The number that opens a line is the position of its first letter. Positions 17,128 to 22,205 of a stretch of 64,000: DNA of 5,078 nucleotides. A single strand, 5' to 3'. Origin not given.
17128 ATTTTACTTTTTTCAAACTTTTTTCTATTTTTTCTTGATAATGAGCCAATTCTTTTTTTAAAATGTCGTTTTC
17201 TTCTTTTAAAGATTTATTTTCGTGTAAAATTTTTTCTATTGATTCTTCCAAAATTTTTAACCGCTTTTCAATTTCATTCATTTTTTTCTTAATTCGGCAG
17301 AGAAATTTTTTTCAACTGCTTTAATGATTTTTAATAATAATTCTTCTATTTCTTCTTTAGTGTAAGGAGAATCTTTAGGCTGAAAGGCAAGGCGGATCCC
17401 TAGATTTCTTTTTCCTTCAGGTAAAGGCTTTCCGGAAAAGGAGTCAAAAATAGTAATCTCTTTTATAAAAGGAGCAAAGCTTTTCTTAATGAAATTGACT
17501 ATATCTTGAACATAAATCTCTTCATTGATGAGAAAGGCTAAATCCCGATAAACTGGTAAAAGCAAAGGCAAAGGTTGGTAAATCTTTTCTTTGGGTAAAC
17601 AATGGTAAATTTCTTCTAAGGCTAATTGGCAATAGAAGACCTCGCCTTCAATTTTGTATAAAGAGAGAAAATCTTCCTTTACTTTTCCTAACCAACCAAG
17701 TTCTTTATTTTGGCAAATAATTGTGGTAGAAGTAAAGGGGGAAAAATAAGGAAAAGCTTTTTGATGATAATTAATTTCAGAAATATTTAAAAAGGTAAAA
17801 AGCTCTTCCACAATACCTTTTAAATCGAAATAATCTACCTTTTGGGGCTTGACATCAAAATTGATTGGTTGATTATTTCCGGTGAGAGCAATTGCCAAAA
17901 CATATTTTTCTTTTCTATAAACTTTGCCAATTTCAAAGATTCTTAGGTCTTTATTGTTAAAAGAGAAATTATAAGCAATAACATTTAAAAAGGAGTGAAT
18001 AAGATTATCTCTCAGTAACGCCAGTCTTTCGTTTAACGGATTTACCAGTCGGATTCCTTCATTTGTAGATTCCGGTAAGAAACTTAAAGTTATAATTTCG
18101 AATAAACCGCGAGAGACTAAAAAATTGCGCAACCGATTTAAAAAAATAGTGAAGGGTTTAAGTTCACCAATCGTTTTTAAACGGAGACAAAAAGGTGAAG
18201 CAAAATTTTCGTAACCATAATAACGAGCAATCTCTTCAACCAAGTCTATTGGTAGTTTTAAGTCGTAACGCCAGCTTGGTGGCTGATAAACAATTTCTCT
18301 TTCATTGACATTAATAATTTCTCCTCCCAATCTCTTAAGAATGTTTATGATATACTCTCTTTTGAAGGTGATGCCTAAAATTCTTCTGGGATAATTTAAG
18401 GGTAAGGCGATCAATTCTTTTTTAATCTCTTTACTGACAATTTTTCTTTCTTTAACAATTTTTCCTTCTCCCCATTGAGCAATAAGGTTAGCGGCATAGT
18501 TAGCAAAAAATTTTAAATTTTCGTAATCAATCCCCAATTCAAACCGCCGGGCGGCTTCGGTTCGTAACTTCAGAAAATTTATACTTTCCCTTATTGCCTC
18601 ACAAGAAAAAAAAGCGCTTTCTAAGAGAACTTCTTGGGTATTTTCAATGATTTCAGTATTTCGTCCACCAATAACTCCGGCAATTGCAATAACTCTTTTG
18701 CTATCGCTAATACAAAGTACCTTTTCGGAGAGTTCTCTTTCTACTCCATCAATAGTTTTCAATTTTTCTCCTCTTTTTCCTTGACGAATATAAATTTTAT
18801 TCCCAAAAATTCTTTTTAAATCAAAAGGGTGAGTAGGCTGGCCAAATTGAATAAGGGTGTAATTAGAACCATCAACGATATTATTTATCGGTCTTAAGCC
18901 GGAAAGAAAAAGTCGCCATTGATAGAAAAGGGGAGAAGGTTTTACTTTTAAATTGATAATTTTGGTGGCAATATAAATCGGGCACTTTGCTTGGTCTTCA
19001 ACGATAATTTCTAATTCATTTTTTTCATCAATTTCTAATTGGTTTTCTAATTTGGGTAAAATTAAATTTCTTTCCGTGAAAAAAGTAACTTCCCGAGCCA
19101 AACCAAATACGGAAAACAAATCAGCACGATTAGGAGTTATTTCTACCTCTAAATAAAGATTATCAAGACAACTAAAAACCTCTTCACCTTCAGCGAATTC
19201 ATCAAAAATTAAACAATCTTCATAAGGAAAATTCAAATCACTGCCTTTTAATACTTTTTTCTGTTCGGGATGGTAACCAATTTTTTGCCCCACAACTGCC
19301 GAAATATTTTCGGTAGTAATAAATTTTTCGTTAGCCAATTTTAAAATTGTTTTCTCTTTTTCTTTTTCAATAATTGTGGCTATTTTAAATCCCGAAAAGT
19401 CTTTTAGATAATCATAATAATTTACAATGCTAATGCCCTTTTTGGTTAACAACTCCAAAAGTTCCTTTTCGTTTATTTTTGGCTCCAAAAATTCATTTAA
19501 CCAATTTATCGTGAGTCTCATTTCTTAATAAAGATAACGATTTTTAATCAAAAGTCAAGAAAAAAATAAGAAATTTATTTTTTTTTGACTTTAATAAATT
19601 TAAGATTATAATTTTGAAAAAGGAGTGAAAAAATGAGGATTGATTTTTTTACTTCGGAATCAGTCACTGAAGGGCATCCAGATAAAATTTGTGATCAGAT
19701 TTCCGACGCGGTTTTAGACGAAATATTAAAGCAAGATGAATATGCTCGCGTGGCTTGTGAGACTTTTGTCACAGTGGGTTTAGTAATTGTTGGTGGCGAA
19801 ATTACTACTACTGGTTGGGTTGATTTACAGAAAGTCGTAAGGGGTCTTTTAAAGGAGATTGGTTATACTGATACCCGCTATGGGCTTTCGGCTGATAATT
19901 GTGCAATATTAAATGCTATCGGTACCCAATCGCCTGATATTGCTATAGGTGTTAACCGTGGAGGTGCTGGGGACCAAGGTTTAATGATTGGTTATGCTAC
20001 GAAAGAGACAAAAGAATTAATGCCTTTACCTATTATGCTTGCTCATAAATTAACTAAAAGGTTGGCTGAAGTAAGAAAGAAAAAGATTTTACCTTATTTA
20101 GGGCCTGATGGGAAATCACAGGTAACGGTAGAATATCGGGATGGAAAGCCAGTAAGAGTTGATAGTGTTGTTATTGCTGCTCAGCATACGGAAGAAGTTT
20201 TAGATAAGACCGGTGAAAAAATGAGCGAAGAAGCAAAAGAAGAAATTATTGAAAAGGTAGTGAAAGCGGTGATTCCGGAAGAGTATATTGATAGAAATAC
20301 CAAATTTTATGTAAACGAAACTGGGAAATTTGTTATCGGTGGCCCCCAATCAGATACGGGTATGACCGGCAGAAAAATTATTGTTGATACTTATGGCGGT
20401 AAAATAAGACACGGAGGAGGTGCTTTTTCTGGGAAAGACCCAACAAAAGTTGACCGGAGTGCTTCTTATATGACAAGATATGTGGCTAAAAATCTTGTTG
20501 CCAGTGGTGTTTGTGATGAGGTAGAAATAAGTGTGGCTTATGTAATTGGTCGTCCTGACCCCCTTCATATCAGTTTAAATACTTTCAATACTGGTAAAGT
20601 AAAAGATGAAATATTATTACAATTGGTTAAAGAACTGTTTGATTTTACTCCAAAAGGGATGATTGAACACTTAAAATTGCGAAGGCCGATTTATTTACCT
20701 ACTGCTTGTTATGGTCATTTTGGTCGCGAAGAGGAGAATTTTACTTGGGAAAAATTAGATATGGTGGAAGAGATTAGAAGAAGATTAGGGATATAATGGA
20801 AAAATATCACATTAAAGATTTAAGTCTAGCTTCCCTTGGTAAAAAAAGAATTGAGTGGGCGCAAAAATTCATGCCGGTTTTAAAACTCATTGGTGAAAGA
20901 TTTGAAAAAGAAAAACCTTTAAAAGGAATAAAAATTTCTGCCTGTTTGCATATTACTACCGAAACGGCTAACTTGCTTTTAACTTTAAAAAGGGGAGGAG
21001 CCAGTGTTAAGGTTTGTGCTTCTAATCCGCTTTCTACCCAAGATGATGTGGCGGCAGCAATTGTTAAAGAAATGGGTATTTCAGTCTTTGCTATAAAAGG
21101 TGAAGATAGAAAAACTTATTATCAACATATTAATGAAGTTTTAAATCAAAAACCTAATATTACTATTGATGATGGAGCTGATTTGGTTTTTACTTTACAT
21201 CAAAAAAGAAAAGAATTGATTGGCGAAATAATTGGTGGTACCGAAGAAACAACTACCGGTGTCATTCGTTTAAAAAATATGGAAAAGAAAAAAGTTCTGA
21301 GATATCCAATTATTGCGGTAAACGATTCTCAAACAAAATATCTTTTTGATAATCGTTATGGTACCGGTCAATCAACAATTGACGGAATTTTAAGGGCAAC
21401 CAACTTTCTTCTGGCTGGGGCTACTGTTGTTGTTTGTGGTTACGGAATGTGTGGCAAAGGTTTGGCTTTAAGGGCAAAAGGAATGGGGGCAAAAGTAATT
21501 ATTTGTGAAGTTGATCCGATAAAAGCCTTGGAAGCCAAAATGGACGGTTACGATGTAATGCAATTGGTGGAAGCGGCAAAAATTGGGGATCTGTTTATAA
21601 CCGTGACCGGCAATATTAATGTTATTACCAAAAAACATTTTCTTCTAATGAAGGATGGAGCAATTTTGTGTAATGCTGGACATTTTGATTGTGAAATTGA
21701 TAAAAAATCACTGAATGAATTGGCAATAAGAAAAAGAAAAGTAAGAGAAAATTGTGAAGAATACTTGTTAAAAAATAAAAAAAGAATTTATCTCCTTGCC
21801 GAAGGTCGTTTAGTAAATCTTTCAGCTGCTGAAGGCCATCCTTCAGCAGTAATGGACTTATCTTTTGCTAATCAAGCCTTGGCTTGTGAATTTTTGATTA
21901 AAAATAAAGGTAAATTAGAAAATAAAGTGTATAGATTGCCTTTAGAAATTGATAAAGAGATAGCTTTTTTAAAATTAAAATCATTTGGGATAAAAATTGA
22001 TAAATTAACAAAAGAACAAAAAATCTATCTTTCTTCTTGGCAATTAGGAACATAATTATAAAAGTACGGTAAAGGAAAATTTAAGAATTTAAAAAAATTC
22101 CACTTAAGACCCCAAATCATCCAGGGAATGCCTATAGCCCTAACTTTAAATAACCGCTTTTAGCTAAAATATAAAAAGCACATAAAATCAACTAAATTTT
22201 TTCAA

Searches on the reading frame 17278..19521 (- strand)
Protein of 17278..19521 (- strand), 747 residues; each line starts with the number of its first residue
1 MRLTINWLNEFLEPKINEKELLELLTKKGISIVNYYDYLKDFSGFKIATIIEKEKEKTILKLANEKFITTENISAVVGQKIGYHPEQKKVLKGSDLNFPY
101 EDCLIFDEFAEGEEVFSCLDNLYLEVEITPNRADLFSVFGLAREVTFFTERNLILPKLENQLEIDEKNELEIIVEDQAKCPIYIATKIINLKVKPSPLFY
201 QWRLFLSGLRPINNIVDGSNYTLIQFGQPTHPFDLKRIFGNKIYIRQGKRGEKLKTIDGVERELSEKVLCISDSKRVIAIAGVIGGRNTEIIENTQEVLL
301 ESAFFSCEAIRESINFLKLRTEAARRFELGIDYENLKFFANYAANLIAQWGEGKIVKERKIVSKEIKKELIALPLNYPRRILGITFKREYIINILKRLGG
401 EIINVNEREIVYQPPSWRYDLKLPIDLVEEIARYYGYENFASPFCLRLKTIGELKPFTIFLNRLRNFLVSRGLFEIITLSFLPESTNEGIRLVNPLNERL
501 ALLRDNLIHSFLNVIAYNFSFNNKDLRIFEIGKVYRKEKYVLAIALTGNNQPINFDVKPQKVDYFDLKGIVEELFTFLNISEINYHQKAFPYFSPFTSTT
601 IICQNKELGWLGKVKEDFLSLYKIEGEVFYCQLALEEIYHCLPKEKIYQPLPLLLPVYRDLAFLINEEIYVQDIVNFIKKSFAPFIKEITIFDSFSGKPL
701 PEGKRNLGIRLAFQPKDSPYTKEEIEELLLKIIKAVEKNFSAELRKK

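Call 41: search_protein_families(library=pfam, proteins=[window:17278-19521:-], max_evalue=0.001)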
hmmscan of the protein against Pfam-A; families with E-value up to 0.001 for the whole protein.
window:17278-19521:- (747 aa): 5 families
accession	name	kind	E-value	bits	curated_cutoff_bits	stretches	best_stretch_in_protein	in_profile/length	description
PF03483.22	B3_4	-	3.9e-50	170.3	29.3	1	179-349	1-171/174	B3/4 domain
PF17759.6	tRNA_synthFbeta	-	4.9e-40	137.7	22.4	1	451-635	12-214/214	Phenylalanyl tRNA synthetase beta chain CLM domain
PF03147.19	FDX-ACB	-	2.8e-21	76.2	31.1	1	657-745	6-94/94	Ferredoxin-fold anticodon binding domain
PF03484.21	B5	-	8.7e-20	71.1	28.6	1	371-437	1-67/67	tRNA synthetase B5 domain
PF01409.25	tRNA-synt_2d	-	2.8e-06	27.4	19.8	1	522-611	99-188/246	tRNA synthetases class II core domain (F)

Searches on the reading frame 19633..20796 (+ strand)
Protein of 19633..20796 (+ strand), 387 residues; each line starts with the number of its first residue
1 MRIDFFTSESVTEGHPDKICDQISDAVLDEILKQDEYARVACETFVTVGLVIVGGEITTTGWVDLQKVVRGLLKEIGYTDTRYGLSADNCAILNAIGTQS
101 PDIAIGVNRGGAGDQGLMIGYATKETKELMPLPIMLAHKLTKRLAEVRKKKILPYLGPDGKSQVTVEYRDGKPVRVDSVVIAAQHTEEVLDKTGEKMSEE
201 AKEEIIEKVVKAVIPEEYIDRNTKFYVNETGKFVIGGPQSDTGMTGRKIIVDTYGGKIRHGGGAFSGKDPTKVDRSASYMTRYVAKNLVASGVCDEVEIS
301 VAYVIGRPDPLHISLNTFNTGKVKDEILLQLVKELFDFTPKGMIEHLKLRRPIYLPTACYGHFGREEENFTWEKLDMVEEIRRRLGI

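Call 11: search_protein_families(library=pfam, proteins=[window:19633-20796:+], max_evalue=0.001)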
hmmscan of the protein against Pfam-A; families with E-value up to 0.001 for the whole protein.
window:19633-20796:+ (387 aa): 3 families
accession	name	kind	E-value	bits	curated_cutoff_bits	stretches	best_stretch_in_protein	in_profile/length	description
PF02773.21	S-AdoMet_synt_C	-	7.8e-62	207.7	25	1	235-374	1-138/138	S-adenosylmethionine synthetase, C-terminal domain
PF02772.21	S-AdoMet_synt_M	-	1.5e-46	157.9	29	1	110-233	2-120/120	S-adenosylmethionine synthetase, central domain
PF00438.25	S-AdoMet_synt_N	-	4.9e-42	142.9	33.1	1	5-101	3-99/99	S-adenosylmethionine synthetase, N-terminal domain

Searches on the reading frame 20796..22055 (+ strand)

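Call 11: search_protein_families(library=pfam, proteins=[window:20796-22055:+], max_evalue=0.001)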
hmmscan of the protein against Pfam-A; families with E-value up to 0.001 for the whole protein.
window:20796-22055:+ (419 aa): 4 families
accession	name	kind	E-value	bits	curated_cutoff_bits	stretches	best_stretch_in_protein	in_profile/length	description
PF05221.23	AdoHcyase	-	1.7e-67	228.1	25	2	3-138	1-140/299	S-adenosyl-L-homocysteine hydrolase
PF00670.27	AdoHcyase_NAD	-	1e-56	191.9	27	1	186-346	1-161/162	S-adenosyl-L-homocysteine hydrolase, NAD binding domain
PF02826.25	2-Hacid_dh_C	-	2.1e-09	37.4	25.1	1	205-296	33-128/178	D-isomer specific 2-hydroxyacid dehydrogenase, NAD binding domain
PF07991.19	KARI_N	-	1.1e-06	28.8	20.6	1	206-291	2-91/165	Acetohydroxy acid isomeroreductase, NADPH-binding domain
